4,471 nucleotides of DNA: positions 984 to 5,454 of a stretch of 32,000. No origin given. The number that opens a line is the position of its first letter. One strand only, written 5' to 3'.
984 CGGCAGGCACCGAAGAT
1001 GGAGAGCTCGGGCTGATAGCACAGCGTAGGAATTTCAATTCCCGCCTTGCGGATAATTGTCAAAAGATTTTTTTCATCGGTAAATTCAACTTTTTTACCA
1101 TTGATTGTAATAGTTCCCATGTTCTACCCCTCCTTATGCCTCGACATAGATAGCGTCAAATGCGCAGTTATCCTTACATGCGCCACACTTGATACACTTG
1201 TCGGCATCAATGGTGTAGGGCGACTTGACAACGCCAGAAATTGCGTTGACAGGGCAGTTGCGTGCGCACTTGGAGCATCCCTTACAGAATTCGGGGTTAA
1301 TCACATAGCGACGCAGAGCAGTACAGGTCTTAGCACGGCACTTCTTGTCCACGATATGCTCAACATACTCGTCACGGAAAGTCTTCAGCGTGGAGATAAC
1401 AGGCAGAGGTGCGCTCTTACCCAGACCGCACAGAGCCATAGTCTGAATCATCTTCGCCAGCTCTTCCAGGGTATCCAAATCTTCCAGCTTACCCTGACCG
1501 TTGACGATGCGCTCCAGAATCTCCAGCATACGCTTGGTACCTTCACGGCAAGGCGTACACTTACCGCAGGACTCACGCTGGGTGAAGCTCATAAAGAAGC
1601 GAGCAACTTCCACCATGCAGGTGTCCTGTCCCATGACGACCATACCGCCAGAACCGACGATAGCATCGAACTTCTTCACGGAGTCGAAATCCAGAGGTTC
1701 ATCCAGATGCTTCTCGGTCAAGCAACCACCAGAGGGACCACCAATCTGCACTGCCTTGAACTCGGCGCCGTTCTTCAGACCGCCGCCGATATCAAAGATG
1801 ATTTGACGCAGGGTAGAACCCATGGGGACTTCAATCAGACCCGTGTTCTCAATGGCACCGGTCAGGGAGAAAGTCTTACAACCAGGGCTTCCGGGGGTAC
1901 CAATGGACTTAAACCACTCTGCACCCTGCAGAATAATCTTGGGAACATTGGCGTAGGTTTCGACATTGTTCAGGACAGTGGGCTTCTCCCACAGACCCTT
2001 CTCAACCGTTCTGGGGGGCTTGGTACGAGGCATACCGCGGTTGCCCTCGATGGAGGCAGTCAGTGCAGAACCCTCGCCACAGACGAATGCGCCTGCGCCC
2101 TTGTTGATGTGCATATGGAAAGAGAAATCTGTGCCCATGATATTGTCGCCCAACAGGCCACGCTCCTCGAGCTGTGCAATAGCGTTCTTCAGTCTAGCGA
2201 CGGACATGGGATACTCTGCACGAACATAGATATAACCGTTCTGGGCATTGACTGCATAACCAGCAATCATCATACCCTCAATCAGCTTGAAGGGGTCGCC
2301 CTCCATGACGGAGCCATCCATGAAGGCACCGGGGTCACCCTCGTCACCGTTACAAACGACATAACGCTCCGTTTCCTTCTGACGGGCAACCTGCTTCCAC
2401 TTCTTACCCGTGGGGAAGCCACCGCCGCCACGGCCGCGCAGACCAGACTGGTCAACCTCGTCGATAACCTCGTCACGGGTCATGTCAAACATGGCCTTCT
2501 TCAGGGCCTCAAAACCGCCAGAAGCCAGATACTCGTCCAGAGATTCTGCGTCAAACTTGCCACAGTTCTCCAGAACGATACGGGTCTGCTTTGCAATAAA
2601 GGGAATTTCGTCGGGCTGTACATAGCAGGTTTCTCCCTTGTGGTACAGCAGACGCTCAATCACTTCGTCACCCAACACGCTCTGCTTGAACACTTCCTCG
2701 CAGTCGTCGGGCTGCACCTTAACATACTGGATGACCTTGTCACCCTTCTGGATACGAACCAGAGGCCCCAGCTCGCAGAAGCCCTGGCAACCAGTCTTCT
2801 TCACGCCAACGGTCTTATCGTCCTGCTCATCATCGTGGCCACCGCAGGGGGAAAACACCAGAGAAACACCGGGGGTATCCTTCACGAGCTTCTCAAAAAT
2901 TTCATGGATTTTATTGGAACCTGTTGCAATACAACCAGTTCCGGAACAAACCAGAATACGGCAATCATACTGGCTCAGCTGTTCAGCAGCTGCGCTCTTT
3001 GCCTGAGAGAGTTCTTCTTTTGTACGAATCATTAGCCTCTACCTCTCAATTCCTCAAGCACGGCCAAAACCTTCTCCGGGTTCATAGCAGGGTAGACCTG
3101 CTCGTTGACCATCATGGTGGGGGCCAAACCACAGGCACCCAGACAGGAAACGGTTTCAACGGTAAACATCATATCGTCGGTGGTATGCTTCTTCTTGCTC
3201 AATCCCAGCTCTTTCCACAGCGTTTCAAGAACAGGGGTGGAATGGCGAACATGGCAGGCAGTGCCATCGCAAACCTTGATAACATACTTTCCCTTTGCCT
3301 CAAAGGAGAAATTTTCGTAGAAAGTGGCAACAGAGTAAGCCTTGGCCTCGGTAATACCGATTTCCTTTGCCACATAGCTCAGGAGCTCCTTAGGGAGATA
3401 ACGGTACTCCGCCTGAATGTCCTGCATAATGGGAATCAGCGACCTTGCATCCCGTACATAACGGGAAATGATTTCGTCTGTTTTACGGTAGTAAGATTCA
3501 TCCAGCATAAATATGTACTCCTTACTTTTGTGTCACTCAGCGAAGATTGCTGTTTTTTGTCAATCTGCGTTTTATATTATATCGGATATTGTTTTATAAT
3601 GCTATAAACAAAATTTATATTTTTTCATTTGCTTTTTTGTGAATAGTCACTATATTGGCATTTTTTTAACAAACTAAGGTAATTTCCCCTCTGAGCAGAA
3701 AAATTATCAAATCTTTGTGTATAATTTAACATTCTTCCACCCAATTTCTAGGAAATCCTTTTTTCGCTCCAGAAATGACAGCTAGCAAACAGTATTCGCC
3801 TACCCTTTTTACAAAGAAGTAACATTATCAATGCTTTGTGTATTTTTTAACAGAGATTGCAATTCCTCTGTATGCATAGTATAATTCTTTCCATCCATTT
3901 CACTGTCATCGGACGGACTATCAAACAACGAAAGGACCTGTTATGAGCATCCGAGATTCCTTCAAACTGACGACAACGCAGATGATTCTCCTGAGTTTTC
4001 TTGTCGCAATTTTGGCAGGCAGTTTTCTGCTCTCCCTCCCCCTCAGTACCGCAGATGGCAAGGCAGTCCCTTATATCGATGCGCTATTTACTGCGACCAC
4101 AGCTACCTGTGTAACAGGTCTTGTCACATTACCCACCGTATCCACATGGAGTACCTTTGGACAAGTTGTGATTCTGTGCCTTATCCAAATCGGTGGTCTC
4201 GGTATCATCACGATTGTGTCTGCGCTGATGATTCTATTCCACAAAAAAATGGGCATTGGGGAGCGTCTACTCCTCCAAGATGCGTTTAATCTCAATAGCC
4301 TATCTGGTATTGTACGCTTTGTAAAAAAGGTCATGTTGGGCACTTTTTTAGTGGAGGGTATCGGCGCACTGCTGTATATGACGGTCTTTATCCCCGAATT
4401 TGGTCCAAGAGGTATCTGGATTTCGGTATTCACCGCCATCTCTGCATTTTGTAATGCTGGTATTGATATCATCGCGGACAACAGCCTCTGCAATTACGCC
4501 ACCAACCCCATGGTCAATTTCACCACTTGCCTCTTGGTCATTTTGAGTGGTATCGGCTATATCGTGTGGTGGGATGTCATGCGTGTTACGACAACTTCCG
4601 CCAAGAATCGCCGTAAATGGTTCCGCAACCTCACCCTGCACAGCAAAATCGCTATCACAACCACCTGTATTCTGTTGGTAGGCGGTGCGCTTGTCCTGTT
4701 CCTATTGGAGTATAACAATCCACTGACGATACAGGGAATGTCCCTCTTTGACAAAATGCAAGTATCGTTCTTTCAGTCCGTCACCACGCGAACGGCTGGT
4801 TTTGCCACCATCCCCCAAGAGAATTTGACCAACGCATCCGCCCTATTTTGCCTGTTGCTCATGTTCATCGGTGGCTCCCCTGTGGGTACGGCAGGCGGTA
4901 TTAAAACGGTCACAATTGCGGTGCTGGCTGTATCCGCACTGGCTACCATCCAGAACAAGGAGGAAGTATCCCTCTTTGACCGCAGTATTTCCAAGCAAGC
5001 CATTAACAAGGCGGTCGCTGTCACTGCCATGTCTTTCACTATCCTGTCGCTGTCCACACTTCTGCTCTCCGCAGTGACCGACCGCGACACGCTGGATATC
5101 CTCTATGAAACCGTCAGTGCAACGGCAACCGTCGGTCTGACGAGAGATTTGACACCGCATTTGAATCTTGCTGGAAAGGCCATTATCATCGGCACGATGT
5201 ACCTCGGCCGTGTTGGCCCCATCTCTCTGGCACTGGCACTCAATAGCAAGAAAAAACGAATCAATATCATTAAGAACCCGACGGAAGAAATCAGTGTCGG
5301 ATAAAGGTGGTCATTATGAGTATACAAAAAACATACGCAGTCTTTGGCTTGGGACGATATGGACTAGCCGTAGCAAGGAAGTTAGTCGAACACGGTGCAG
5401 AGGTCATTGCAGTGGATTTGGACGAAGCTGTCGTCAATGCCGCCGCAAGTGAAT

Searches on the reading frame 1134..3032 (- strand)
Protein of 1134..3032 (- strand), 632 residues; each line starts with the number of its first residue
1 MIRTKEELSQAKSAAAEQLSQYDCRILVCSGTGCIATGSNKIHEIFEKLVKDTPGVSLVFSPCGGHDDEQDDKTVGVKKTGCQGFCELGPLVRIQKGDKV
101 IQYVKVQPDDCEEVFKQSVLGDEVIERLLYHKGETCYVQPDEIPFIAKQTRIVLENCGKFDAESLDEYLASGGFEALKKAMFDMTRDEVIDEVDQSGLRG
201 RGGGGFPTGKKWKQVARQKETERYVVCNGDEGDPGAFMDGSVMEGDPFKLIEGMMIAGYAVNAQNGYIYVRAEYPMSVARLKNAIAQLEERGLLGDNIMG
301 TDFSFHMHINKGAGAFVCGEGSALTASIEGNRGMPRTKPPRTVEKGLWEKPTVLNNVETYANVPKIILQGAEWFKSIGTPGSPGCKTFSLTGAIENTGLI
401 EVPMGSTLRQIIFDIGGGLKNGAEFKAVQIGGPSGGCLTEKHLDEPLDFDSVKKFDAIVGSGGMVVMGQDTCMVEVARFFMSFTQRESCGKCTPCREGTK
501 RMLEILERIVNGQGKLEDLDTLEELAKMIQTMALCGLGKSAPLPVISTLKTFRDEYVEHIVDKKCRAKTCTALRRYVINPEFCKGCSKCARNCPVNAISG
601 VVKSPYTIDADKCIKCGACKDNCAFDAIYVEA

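Call 34: search_protein_families(library=pfam, proteins=[window:1134-3032:-], max_evalue=0.0001)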
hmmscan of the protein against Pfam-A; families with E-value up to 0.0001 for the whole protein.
window:1134-3032:- (632 aa): 9 families
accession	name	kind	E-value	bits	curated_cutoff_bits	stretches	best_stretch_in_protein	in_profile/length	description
PF01512.22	Complex1_51K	-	6.4e-46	156.4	31.2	1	193-364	1-149/150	Nuo51 FMN-binding domain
PF10589.14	NADH_4Fe-4S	-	7.4e-35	119.1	23.5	1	475-559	1-85/85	NADH-ubiquinone oxidoreductase-F iron-sulfur binding region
PF00037.32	Fer4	-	9e-11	41.6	21.1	1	576-599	1-24/24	4Fe-4S binding domain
PF12837.12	Fer4_6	-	3.2e-08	33.6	25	0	577-598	3-24/24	4Fe-4S binding domain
PF13187.11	Fer4_9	-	4.4e-06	27.1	27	1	583-627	2-51/52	4Fe-4S dicluster domain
PF13237.11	Fer4_10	-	4.8e-06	26.8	25.5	1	576-623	2-52/53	4Fe-4S dicluster domain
PF12838.12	Fer4_7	-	1.6e-05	25.7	27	1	583-627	2-52/52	4Fe-4S dicluster domain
PF12797.12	Fer4_2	-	2.6e-05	24.4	24.5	0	607-624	4-21/22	4Fe-4S binding domain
PF10531.15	SLBB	-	4.3e-05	23.7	27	0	389-436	3-53/55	SLBB domain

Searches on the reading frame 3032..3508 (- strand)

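Call 34: search_protein_families(library=pfam, proteins=[window:3032-3508:-], max_evalue=0.0001)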
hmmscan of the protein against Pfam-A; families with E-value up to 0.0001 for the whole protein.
window:3032-3508:- (158 aa): 1 family
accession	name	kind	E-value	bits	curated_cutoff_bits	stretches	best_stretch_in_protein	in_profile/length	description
PF01257.25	2Fe-2S_thioredx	-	3.1e-50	170.3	24.8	1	11-154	2-144/145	Thioredoxin-like [2Fe-2S] ferredoxin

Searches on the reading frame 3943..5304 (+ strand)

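Call 34: search_protein_families(library=pfam, proteins=[window:3943-5304:+], max_evalue=0.0001)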
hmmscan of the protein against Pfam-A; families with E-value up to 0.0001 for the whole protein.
window:3943-5304:+ (453 aa): 1 family
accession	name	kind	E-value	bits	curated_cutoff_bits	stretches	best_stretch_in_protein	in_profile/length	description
PF02386.22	TrkH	-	1.5e-52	179.2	27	1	27-433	47-490/502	Cation transport protein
